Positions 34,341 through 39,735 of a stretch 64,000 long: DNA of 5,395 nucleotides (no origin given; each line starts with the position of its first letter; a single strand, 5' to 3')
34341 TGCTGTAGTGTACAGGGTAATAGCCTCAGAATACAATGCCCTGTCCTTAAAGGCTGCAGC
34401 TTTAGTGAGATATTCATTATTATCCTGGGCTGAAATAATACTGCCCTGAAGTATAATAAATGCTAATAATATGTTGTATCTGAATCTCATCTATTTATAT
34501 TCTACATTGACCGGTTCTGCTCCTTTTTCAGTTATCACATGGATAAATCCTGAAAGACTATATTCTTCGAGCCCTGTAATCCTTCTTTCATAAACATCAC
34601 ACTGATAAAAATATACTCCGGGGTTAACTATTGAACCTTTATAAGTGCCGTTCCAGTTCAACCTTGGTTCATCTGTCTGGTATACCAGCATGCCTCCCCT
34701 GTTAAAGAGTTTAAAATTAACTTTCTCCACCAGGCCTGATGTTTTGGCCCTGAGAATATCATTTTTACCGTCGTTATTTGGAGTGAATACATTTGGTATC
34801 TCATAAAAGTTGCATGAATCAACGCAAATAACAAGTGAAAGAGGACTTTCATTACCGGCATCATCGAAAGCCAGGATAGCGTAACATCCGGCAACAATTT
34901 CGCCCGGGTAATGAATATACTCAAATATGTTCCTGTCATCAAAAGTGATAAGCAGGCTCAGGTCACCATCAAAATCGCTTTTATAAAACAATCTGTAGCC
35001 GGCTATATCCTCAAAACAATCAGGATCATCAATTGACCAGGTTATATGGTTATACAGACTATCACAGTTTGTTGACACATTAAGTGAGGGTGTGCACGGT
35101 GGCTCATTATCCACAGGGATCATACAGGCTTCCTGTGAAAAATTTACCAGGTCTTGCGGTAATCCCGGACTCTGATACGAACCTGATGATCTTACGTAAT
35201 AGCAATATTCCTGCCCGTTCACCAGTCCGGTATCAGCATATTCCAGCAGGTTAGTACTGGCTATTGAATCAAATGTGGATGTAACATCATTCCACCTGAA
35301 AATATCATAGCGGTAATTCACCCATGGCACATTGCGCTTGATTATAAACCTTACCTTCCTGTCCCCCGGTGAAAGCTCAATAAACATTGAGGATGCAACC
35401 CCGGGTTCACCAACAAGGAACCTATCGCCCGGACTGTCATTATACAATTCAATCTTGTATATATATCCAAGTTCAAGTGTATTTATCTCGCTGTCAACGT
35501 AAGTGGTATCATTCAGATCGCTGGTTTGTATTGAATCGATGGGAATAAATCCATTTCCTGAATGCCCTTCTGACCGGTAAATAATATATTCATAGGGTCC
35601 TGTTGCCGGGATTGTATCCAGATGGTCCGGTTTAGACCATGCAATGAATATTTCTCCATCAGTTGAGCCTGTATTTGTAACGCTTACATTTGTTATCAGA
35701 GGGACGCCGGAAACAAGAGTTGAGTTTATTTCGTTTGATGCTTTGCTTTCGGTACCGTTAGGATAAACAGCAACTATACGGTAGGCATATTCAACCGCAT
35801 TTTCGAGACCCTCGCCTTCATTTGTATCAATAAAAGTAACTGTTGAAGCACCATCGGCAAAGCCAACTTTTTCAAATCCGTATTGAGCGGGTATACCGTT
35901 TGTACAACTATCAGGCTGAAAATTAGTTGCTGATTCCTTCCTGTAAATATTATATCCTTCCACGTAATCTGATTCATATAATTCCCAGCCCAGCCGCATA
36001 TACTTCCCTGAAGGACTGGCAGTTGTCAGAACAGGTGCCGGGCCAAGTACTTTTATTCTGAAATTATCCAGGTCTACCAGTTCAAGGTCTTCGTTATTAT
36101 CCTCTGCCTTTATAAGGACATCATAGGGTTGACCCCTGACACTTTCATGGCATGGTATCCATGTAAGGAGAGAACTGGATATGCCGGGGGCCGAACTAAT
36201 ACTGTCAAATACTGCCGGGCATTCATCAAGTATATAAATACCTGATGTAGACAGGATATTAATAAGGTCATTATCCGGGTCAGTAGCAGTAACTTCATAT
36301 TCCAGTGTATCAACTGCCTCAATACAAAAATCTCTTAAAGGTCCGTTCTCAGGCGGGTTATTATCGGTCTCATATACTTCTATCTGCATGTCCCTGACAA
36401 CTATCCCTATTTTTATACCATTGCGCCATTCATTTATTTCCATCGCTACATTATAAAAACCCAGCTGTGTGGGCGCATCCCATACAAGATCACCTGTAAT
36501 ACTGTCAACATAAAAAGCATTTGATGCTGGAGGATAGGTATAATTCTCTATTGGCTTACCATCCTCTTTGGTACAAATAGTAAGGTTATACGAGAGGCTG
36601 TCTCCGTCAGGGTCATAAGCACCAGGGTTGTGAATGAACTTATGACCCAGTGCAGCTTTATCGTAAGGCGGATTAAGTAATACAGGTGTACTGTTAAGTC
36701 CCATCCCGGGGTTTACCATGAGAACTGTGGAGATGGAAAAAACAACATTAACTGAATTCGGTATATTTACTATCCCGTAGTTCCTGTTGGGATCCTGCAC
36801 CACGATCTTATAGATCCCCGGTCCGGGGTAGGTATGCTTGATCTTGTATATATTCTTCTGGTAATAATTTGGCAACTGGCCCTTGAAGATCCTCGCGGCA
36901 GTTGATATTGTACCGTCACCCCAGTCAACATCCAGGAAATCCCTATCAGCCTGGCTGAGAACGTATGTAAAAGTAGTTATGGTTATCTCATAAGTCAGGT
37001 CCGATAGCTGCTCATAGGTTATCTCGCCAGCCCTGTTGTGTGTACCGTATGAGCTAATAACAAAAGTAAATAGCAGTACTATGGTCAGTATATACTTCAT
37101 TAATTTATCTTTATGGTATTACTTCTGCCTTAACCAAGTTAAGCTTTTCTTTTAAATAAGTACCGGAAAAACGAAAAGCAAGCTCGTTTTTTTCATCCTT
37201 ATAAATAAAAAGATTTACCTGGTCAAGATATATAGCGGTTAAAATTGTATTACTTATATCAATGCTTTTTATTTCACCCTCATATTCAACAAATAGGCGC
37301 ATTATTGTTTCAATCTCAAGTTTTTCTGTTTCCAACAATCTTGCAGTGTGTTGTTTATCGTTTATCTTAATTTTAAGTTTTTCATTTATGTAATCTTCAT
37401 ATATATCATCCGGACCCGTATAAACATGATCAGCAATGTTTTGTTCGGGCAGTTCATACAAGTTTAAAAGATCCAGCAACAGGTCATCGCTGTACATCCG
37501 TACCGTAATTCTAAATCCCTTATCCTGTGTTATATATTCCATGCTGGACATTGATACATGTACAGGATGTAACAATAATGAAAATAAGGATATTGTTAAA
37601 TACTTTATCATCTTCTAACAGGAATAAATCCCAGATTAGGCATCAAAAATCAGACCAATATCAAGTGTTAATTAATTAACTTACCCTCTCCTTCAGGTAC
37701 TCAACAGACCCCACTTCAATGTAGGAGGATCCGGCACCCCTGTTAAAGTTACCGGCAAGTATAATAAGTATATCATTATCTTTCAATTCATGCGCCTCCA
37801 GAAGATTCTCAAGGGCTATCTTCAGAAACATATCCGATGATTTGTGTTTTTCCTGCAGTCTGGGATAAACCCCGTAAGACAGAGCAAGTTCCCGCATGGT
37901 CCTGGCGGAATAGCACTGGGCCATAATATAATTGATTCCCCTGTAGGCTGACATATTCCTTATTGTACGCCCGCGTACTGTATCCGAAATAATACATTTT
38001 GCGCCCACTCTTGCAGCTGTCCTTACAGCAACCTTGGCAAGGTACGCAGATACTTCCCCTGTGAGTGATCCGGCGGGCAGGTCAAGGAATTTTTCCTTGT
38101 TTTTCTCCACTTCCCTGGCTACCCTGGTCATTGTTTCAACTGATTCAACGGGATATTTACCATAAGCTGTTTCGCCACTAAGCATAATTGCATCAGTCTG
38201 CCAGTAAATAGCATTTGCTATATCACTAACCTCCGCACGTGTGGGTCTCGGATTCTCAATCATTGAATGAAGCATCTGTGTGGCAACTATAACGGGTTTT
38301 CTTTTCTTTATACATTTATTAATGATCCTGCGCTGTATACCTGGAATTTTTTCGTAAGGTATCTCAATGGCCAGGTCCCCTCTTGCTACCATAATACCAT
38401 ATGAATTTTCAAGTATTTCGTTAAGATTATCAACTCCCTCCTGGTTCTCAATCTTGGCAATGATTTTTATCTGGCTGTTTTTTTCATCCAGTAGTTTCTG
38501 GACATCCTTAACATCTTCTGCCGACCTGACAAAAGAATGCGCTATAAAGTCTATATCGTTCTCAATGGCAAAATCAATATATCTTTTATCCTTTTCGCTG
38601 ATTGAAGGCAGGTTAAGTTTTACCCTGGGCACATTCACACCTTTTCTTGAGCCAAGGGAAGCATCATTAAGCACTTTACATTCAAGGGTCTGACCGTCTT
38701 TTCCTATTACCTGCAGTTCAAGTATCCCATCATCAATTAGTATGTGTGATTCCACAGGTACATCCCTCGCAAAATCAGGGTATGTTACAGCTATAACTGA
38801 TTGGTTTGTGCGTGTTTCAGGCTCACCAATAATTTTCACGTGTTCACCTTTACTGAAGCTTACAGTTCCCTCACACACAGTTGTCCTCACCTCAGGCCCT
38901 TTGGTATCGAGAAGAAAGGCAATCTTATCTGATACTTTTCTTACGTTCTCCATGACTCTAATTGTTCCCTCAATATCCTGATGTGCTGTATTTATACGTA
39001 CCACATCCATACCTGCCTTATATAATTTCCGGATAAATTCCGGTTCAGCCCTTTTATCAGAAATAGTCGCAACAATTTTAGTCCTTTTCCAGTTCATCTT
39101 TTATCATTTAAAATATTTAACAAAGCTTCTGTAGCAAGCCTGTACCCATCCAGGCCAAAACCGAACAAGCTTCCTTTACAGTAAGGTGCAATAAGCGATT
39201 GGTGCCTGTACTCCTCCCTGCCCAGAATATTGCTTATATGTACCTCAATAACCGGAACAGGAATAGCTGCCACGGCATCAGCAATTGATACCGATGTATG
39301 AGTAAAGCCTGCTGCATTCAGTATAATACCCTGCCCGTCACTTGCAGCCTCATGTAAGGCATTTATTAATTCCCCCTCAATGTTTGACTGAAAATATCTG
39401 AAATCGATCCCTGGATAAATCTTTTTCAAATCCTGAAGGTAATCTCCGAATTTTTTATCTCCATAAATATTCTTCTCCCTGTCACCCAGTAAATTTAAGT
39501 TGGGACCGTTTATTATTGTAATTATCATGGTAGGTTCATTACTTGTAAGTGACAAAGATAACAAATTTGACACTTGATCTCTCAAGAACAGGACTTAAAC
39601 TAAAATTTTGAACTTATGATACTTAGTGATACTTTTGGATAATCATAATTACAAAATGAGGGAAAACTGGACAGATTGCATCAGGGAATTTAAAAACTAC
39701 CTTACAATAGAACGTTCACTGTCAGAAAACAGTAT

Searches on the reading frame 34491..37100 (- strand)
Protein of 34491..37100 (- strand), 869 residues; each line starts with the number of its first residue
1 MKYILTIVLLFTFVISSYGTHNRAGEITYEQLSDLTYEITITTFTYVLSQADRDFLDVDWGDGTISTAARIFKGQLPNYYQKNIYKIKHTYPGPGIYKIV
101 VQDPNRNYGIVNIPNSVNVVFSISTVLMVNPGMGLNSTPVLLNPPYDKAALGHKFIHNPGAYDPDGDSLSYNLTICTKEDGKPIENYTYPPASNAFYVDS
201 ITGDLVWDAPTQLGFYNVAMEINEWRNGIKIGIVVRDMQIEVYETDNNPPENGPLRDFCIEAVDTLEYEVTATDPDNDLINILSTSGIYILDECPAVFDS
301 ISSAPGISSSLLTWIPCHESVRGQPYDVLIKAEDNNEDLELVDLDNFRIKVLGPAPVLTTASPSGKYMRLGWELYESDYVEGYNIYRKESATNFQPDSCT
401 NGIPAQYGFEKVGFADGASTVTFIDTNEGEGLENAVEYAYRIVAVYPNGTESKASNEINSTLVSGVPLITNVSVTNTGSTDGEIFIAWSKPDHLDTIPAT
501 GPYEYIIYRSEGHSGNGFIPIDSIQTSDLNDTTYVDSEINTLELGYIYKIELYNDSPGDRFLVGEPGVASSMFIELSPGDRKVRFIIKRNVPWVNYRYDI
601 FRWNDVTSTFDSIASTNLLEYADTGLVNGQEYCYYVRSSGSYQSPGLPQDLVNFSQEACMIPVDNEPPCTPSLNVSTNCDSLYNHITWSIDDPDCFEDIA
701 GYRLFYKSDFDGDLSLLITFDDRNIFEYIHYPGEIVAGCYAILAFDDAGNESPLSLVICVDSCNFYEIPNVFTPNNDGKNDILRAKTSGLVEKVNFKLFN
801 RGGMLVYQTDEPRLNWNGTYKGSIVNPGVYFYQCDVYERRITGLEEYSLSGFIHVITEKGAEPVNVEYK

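Call 50: search_protein_families(library=pfam, proteins=[window:34491-37100:-], max_evalue=0.00001)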
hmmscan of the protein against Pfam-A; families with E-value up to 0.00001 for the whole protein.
window:34491-37100:- (869 aa): 1 family
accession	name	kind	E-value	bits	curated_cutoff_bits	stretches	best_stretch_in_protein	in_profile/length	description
PF13585.12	CHU_C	-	5.4e-16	58.9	27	1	767-836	2-72/86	CHU_C Type IX secretion signal domain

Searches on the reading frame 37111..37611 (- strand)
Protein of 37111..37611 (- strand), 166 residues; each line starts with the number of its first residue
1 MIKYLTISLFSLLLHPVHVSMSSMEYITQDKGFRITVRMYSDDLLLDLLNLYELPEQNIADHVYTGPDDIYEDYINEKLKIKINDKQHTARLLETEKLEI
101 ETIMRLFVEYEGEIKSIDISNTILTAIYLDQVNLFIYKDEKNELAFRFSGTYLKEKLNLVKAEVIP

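Call 50: search_protein_families(library=pfam, proteins=[window:37111-37611:-], max_evalue=0.00001)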
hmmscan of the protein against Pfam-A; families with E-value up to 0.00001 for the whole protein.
window:37111-37611:- (166 aa): 1 family
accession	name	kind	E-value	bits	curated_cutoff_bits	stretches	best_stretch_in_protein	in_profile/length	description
PF20420.3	DUF6702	-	6e-19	68.9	24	1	11-148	3-140/141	Domain of unknown function (DUF6702)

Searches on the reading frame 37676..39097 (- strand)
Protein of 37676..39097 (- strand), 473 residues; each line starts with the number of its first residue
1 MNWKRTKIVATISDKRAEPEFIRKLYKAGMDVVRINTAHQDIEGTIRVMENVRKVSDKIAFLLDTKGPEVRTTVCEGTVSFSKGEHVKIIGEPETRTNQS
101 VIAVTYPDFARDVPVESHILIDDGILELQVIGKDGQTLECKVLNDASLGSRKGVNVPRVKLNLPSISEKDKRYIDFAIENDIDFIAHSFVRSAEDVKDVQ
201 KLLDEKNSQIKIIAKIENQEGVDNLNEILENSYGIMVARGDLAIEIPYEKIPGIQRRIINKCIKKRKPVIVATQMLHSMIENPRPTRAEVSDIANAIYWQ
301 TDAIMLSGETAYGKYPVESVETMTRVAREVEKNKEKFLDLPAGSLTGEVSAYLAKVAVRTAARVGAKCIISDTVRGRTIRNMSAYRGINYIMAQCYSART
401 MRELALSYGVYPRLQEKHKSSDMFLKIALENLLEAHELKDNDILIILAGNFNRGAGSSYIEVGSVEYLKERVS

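Call 50: search_protein_families(library=pfam, proteins=[window:37676-39097:-], max_evalue=0.00001)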
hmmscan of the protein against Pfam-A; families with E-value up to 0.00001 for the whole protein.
window:37676-39097:- (473 aa): 2 families
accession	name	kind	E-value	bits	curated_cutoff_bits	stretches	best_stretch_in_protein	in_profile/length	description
PF00224.27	PK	-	1.1e-114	383.3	30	1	4-320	2-328/328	Pyruvate kinase, barrel domain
PF02887.21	PK_C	-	2.2e-16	60.4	28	1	354-453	4-103/114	Pyruvate kinase, alpha/beta domain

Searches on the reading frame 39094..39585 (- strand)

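Call 50: search_protein_families(library=pfam, proteins=[window:39094-39585:-], max_evalue=0.00001)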
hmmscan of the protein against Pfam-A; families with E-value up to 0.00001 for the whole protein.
window:39094-39585:- (163 aa): 1 family
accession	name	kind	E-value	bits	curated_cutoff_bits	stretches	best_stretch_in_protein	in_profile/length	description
PF01220.24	DHquinase_II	-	4.8e-51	172.5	23.3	1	22-155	2-137/138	Dehydroquinase class II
